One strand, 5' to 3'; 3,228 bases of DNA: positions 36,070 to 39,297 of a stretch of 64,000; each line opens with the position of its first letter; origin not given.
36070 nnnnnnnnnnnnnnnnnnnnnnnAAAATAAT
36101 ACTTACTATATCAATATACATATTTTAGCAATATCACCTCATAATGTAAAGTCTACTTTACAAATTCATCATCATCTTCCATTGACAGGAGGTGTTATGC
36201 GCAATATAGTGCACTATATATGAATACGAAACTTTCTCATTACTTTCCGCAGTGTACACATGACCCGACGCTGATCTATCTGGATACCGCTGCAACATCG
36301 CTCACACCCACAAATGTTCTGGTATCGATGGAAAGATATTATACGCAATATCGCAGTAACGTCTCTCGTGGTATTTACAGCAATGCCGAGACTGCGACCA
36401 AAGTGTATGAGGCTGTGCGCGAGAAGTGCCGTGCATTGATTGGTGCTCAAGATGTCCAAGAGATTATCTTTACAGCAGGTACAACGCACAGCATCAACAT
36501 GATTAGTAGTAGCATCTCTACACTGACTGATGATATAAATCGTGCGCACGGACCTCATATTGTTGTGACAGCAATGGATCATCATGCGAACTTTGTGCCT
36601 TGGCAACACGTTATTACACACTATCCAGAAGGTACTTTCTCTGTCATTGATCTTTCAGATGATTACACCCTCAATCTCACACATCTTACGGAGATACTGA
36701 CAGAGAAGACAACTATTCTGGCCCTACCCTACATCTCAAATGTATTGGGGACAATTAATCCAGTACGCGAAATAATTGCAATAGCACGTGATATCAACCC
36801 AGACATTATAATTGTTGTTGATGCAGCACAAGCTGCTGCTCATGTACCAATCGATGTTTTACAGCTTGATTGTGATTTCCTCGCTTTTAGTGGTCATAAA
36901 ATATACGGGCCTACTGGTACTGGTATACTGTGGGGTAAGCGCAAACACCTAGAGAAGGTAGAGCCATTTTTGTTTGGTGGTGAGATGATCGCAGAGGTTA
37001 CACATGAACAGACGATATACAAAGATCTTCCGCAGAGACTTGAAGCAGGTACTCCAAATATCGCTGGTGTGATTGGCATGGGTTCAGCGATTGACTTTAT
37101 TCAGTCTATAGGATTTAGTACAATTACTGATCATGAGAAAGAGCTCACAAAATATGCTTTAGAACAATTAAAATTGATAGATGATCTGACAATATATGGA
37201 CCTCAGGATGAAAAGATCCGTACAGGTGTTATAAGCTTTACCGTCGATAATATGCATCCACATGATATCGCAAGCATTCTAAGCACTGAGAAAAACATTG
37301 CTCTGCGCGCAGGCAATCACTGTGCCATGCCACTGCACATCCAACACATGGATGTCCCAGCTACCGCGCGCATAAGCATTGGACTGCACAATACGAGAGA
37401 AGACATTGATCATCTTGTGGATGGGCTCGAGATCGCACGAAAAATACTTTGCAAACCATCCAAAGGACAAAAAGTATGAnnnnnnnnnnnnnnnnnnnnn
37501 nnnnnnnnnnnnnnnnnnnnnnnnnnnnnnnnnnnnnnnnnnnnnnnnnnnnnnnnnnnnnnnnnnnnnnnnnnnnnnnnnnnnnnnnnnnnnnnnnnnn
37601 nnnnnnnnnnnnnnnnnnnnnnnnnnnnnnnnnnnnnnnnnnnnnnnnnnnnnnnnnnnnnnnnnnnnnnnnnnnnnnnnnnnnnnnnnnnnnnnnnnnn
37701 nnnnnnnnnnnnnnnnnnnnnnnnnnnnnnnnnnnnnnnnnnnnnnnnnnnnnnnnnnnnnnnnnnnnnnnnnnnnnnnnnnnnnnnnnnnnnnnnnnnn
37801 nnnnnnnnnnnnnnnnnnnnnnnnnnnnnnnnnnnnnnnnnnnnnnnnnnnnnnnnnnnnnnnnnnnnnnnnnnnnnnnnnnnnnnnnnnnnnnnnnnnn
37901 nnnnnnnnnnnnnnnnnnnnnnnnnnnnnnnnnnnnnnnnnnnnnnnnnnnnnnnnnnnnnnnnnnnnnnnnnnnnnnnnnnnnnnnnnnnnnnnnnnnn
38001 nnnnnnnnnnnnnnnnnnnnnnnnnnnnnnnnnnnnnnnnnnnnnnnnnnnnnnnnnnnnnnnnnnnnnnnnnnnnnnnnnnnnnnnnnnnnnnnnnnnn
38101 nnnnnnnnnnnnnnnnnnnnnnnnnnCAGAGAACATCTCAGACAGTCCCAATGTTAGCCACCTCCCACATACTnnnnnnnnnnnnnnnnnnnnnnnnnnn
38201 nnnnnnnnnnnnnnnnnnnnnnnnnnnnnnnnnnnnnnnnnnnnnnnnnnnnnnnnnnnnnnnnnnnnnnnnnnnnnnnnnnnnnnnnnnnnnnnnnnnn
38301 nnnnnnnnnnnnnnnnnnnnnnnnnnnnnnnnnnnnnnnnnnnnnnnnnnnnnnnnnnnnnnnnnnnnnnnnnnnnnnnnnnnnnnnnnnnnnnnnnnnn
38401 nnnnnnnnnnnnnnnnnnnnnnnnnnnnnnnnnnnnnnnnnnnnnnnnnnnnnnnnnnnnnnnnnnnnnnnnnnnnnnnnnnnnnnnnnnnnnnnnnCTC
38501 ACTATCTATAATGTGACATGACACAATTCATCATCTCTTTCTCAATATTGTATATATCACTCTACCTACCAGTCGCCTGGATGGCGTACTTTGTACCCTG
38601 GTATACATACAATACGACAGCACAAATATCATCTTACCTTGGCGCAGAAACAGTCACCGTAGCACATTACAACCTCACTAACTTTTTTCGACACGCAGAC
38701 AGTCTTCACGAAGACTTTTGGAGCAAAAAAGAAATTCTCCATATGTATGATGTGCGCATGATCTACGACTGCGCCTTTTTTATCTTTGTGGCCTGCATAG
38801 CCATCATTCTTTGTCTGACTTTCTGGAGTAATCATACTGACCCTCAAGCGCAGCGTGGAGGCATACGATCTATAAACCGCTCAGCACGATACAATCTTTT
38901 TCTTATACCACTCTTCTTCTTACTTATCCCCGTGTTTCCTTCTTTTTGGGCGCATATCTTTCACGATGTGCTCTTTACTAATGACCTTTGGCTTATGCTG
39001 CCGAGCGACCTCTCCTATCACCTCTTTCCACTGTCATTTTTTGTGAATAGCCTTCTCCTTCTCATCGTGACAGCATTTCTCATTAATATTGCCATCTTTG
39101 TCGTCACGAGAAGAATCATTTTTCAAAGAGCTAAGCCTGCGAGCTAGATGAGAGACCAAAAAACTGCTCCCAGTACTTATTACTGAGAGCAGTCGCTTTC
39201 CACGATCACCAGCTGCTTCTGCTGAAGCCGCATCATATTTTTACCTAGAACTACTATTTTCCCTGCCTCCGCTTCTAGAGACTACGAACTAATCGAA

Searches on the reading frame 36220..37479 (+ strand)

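Call 22: search_protein_families(library=pfam, proteins=[window:36220-37479:+], max_evalue=0.001)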
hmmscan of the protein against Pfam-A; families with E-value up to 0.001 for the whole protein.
window:36220-37479:+ (419 aa): 1 family
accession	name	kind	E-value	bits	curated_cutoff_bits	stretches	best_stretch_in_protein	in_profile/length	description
PF00266.25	Aminotran_5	-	4.3e-127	424.6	21.5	1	19-399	1-371/371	Aminotransferase class-V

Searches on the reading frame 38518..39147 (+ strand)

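Call 22: search_protein_families(library=pfam, proteins=[window:38518-39147:+], max_evalue=0.001)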
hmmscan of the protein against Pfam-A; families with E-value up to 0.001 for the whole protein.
window:38518-39147:+ (209 aa): 1 family
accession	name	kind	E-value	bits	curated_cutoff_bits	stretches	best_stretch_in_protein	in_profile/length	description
PF07314.17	Lit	-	7e-13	49.4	24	1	5-175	2-176/176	Lipoprotein intramolecular transacylase Lit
